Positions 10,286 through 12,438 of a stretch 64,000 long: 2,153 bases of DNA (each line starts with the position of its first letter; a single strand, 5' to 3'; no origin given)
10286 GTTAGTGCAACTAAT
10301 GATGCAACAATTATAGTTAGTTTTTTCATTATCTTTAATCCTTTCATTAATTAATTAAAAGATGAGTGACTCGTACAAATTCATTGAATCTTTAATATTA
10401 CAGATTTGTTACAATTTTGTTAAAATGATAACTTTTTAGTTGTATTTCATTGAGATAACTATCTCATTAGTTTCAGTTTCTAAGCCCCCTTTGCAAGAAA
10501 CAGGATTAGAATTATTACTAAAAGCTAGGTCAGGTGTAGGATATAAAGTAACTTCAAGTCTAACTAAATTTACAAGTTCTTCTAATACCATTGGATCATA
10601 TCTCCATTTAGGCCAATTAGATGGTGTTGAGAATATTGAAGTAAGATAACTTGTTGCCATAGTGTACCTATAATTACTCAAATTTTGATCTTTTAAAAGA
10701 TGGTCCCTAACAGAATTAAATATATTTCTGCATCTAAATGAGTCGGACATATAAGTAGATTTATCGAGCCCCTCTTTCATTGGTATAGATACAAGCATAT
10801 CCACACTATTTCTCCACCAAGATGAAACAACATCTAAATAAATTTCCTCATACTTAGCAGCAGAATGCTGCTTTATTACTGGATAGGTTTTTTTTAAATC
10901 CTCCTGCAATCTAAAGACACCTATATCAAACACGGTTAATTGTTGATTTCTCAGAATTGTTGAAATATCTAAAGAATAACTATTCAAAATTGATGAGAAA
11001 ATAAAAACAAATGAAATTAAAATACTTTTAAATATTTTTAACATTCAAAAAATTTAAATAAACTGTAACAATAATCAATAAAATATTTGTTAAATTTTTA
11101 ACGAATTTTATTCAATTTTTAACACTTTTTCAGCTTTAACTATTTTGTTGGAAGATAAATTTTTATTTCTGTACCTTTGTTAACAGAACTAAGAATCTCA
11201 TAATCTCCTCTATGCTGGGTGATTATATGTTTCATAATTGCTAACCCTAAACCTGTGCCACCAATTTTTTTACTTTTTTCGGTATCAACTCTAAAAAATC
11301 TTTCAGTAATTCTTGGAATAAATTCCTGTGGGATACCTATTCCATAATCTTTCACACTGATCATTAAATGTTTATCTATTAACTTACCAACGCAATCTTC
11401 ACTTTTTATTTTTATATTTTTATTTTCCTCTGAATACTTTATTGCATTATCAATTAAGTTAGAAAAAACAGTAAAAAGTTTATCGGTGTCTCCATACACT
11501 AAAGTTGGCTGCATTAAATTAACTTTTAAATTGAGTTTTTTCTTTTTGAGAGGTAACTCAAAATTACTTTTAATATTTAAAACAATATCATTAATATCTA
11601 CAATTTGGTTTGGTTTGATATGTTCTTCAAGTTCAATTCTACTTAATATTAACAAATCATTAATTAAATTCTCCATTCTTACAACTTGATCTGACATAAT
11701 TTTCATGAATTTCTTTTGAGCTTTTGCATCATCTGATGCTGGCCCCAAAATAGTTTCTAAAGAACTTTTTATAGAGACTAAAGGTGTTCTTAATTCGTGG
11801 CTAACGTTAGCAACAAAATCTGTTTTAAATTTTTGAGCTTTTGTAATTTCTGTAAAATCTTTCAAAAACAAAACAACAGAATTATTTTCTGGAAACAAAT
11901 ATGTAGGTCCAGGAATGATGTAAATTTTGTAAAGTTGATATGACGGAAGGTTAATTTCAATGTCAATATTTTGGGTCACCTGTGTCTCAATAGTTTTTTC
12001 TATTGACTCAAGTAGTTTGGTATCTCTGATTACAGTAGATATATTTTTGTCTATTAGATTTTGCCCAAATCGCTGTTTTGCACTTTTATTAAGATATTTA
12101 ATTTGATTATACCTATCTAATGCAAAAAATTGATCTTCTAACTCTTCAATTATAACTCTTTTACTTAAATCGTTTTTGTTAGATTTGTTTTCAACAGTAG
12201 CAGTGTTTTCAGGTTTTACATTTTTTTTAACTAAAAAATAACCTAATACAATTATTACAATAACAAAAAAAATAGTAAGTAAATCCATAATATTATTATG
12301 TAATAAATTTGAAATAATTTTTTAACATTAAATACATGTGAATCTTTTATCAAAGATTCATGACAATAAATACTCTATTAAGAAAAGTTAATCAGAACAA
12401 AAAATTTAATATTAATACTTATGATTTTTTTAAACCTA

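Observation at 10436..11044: Unknown exported protein inserted between phoR and pstS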

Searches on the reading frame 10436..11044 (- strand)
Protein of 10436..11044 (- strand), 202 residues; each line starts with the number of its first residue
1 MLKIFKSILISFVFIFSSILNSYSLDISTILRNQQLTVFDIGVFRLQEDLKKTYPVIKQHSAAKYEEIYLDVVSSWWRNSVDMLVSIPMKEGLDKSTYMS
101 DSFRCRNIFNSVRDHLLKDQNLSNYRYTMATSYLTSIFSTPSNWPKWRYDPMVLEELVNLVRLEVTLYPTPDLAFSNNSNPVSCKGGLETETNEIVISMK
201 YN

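Call 3: search_protein_families(library=pfam, proteins=[window:10436-11044:-], max_evalue=1)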
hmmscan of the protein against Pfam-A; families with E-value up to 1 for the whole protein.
window:10436-11044:- (202 aa): 0 families

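Call 4: search_protein_families(library=ncbifam, proteins=[window:10436-11044:-], max_evalue=1)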
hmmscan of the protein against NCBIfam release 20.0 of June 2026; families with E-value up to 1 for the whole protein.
window:10436-11044:- (202 aa): 1 family
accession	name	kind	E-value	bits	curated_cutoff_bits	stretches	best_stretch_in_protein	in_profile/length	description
NF033904.1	LlsX_fam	subfamily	0.05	13.8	29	1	2-49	8-55/90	LlsX family protein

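Call 6: find_homologous_proteins(query=window:10436-11044:-, max_evalue=0.001)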
Query window:10436-11044:- (202 aa): 171 proteins with E <= 0.001 among 263 candidates; the best 120 are listed.
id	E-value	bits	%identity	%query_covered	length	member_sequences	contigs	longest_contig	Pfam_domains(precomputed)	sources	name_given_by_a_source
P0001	4.8e-116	403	91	100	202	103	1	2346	-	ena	-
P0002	3.8e-114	397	89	100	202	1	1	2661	-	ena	-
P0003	3.0e-113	394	88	100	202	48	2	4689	-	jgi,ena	-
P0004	6.5e-92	325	73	100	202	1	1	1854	-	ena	-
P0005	1.2e-91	324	72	100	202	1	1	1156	-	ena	-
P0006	3.4e-91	322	71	100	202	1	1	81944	-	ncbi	-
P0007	4.2e-91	322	72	100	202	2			-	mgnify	mgnify:FL=1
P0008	1.9e-90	320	71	100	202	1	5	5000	-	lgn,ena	-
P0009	2.0e-90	320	70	100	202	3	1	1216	-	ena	-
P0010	2.6e-90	319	70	100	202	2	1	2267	-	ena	-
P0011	3.7e-90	319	71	100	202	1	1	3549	-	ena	-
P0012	4.6e-90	319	71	100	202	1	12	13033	-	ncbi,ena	-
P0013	5.5e-90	318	69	100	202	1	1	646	-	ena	-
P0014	5.7e-90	318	71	100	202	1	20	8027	-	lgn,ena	-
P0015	5.7e-90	318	71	100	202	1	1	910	-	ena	-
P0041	4.1e-89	315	70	100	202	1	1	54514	-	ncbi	-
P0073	2.6e-73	264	61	100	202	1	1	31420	-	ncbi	-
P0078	7.1e-65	236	56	100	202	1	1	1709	-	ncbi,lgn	-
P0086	2.1e-64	235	55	100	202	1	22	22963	-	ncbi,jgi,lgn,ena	jgi:hypothetical protein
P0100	3.0e-63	231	52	100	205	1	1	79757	-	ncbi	-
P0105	1.0e-62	229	52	100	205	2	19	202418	-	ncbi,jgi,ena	jgi:hypothetical protein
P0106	1.2e-62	229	52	100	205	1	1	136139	-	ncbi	-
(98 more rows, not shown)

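Call 20: search_protein_representatives(protein=window:10436-11044:-)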
Query: 202 residues. Proteins with E-value up to 0.001 (for the whole library): 21; up to 1e-10: 12; up to 1e-30: 4. The best 21 are listed.
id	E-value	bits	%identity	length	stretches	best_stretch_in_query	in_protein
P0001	1.5e-116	403.2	91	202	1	1-202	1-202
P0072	5.6e-74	264.4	88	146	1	1-143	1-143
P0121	1.1e-40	155.8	43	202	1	1-202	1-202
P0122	9.4e-39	149.5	39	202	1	3-202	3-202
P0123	2.4e-30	122.0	58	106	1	1-100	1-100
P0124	1.9e-23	99.6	52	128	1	8-109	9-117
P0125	3.6e-20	88.9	36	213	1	3-197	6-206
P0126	3.4e-17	79.2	28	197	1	11-199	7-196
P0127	3.7e-16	75.8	65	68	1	1-68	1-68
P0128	4.6e-13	65.7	58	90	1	1-70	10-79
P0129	1.8e-12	63.7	63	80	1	1-60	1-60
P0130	2.9e-11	59.8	32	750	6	92-128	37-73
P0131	9.9e-09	51.6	33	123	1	8-114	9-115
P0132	2.6e-06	43.7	78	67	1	108-139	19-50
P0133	1.2e-05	41.5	55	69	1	21-72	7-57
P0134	2.5e-05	40.5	27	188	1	18-190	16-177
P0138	4.8e-04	36.3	31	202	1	31-195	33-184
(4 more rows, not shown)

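Call 23: find_homologous_proteins(query=A1, max_evalue=0.001)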
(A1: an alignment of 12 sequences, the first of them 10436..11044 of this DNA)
Query A1 (12 sequences) (202 aa, profile of the alignment): 189 proteins with E <= 0.001 among 6235 candidates; the best 120 are listed.
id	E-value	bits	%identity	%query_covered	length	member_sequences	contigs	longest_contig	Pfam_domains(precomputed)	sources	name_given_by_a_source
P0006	3.0e-89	316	71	100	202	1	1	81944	-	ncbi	-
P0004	1.2e-88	314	73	100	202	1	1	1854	-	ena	-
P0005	1.2e-88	314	72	100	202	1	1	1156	-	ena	-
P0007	1.5e-88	314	72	100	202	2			-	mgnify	mgnify:FL=1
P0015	3.4e-88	313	71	100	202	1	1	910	-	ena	-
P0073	4.1e-88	312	61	100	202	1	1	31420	-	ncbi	-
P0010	1.1e-87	311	70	100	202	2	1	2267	-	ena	-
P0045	1.8e-87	310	71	100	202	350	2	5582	-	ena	-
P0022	3.4e-85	303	70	100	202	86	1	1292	-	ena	-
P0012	9.4e-85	301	71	100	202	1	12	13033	-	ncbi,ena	-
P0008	1.1e-84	301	71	100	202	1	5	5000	-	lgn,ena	-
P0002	1.4e-84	301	89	100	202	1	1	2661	-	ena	-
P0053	1.5e-84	301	69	100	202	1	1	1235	-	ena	-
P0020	1.5e-84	301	70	100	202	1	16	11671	-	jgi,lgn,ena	-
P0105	1.6e-84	301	52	100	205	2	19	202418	-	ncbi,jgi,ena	jgi:hypothetical protein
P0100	1.6e-84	301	52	100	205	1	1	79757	-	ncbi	-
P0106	5.4e-84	299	52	100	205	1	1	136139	-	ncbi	-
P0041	1.2e-83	298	70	100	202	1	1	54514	-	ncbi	-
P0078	3.0e-81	290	56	100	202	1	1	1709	-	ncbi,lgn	-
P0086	3.6e-81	290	55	100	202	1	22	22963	-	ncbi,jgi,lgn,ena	jgi:hypothetical protein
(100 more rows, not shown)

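Call 56: list_cluster_members(proteins=[window:10436-11044:-, P0006, P0012, P0041, P0073, P0100, P0105, P0106, P0078, P0086])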
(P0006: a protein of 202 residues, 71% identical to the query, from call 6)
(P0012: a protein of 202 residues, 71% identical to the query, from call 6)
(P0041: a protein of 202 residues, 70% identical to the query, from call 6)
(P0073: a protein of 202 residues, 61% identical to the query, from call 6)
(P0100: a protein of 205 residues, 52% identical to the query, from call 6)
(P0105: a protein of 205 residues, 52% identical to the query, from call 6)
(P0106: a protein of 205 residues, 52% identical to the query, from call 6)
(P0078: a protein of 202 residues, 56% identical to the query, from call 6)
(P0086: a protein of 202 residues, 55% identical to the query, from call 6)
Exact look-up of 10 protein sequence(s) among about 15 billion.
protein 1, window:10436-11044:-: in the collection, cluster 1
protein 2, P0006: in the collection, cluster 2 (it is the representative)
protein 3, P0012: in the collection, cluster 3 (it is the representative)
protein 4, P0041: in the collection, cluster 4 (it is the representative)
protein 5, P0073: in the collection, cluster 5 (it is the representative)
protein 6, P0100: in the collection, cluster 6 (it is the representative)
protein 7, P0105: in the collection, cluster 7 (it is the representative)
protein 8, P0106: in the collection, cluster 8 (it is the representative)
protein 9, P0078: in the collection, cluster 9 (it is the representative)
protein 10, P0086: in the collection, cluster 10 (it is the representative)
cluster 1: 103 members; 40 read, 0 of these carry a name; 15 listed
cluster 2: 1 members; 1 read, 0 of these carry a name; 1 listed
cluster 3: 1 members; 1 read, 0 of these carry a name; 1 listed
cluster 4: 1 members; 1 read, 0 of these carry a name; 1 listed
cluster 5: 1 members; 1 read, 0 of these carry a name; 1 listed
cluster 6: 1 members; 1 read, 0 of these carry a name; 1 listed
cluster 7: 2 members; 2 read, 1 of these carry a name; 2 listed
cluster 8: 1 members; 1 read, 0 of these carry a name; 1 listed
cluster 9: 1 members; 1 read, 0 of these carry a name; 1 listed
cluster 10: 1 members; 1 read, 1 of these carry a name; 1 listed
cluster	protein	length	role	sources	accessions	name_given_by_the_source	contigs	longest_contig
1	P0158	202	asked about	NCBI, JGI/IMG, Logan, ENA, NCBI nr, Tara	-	-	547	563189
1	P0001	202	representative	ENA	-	-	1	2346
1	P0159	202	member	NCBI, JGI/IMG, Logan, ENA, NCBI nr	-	-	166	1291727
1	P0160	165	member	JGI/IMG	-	-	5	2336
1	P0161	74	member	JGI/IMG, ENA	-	-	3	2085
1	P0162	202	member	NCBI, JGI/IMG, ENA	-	-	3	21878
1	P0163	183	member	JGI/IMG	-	-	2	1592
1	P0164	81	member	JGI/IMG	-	-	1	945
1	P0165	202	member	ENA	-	-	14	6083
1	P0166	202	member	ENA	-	-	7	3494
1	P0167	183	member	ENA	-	-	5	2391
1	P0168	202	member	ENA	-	-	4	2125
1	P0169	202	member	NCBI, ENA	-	-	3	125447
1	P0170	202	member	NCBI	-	-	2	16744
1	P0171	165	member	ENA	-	-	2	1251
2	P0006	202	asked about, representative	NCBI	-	-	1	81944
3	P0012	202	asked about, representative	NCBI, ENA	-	-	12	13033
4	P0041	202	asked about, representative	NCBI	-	-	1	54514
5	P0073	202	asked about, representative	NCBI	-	-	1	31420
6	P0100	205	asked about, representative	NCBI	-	-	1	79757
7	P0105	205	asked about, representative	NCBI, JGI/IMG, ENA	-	hypothetical protein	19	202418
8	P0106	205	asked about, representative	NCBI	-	-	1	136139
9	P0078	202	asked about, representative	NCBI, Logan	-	-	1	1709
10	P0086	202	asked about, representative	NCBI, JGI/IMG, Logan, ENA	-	hypothetical protein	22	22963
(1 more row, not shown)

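Call 79: find_encoding_contigs(protein=P0138, flank=7000, max_places=3)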
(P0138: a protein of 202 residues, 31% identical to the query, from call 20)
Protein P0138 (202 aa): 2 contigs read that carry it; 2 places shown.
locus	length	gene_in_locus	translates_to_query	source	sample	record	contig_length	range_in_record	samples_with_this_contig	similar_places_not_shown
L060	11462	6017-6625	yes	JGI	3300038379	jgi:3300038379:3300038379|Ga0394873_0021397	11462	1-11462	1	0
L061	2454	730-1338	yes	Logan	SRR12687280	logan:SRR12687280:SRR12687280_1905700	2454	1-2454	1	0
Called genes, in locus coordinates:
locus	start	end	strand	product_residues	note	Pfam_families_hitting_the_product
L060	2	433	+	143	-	?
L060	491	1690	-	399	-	PF01734:Patatin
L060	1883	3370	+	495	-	PF01565:FAD_binding_4, PF02913:FAD-oxidase_C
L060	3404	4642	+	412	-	PF01565:FAD_binding_4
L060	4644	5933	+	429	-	PF12837:Fer4_6 (faint), PF12838:Fer4_7, PF13183:Fer4_8, PF13237:Fer4_10 (weak), PF13484:Fer4_16 (weak), PF13534:Fer4_17, PF02754:CCG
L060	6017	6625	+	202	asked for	-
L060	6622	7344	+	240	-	PF00106:adh_short, PF08659:KR (weak), PF13561:adh_short_C2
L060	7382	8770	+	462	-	PF01565:FAD_binding_4, PF02913:FAD-oxidase_C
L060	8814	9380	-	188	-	PF11233:DUF3035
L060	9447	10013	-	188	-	PF01252:Peptidase_A8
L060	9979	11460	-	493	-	PF00133:tRNA-synt_1, PF09334:tRNA-synt_1g (faint), PF01406:tRNA-synt_1e (weak), PF08264:Anticodon_1, PF06827:zf-FPG_IleRS (weak)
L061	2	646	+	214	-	?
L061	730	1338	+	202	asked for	-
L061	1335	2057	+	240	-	PF00106:adh_short, PF08659:KR (weak), PF13561:adh_short_C2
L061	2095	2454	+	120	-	?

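Call 80: find_encoding_contigs(protein=P0134, flank=7000, max_places=3)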
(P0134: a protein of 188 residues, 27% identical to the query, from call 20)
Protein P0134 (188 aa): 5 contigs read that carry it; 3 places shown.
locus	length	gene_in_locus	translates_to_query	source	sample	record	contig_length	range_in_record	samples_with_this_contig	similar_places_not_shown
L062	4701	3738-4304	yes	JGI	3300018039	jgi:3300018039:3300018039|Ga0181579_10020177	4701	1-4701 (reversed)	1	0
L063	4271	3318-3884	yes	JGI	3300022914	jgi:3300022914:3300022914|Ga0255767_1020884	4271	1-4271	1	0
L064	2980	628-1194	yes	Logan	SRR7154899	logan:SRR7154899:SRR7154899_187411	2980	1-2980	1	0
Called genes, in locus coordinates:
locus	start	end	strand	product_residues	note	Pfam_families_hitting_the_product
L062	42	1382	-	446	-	PF21088:MS_channel_1st (weak), PF00924:MS_channel_2nd, PF21082:MS_channel_3rd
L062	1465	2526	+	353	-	PF02668:TauD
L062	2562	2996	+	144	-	PF13279:4HBT_2, PF03061:4HBT (weak)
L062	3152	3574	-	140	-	PF03928:HbpS-like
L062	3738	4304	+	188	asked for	-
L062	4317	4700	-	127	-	?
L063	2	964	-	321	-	?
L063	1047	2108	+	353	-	PF02668:TauD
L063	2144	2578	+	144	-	PF13279:4HBT_2, PF03061:4HBT (weak)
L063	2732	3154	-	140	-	PF03928:HbpS-like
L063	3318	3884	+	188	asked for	-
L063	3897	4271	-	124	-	?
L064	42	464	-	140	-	PF03928:HbpS-like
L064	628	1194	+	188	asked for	-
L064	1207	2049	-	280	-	PF02668:TauD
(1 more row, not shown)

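Call 87: search_protein_families(library=phrogs, proteins=[window:10436-11044:-, P0126, P0138, P0125], max_evalue=0.1)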
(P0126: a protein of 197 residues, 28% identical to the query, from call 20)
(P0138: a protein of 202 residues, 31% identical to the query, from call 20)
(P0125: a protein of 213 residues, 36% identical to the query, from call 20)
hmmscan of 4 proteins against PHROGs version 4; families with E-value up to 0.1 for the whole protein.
window:10436-11044:- (202 aa): 0 families

P0126 (197 aa): 0 families

P0138 (202 aa): 0 families

P0125 (213 aa): 0 families

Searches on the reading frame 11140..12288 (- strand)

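Call 3: search_protein_families(library=pfam, proteins=[window:11140-12288:-], max_evalue=1)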
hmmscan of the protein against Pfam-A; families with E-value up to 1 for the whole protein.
window:11140-12288:- (382 aa): 6 families
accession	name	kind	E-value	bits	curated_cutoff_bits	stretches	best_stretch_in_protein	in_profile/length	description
PF02518.31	HATPase_c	-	1.1e-26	93.8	26.4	1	266-381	1-109/111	Histidine kinase-, DNA gyrase B-, and HSP90-like ATPase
PF00512.31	HisKA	-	1.2e-16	60.9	26.9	1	155-219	2-64/66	His Kinase A (phospho-acceptor) domain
PF14501.12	HATPase_c_5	-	7.7e-06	26.2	22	1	271-371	6-93/102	GHKL domain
PF13589.12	HATPase_c_3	-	0.025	15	25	1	274-349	6-77/137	Histidine kinase-, DNA gyrase B-, and HSP90-like ATPase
PF11333.13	DUF3135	-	0.15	12.8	22.7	1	153-207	25-79/81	Protein of unknown function (DUF3135)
PF13581.12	HATPase_c_2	-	0.26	11.7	27.4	1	281-359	42-112/127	Histidine kinase-like ATPase domain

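Call 4: search_protein_families(library=ncbifam, proteins=[window:11140-12288:-], max_evalue=1)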
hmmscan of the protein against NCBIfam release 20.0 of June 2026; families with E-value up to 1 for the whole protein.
window:11140-12288:- (382 aa): 86 families (the best 25 are shown)
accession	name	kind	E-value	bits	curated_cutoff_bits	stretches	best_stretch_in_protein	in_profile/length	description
NF046044.1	PnpS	equivalog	1.4e-85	287.7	400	1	29-380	43-390/390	two-component system histidine kinase PnpS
TIGR02966.1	phoR_proteo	equivalog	3.9e-85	285.8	334.2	1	46-377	11-331/333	phosphate regulon sensor histidine kinase PhoR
NF033092.0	HK_WalK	equivalog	5.3e-69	233.3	725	1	32-380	251-593/594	cell wall metabolism sensor histidine kinase WalK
NF041735.1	hist_kin_RppB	equivalog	3.9e-53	180.8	400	1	153-380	214-438/438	two-component system sensor histidine kinase RppB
NF008235.0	PRK11006.1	equivalog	3e-52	178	390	1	50-381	107-423/431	phosphate regulon sensor histidine kinase PhoR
NF053855.1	HisKinPhoRBctds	equivalog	2.5e-49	168.2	500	1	121-375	330-577/583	two-component system sensor histidine kinase PhoR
NF033091.0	HK_VanS_ACDEFG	equivalog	5.4e-45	153.7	400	1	148-380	67-293/293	vancomycin resistance histidine kinase VanS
NF033093.1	HK_VicK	exception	9.2e-44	149.8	680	1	45-380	98-434/448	cell wall metabolism sensor histidine kinase VicK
NF045911.1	TCSHisKinNblS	equivalog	3.6e-41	141.2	1000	1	46-375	271-614/621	two-component system sensor histidine kinase NblS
NF008468.0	PRK11360.1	equivalog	1.9e-40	138.9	646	1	43-381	270-608/616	two-component system sensor histidine kinase AtoS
NF008312.0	PRK11100.1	equivalog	2.2e-39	135.6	356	1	152-381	253-474/477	two-component system sensor histidine kinase CreC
NF012163.2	BaeS_SmeS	equivalog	1.1e-38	133.4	500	1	149-380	234-457/457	sensor histidine kinase efflux regulator BaeS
NF007007.0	PRK09470.1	equivalog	1.3e-37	129.8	486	2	156-380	246-458/463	envelope stress sensor histidine kinase CpxA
NF007837.0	PRK10549.1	equivalog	6.2e-37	127.4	603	1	148-381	233-458/466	envelope stress sensor histidine kinase BaeS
NF047874.1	MASE3_PAS_HK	subfamily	8.6e-37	127.2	560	1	27-381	251-625/655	MASE3 domain-containing sensor histidine kinase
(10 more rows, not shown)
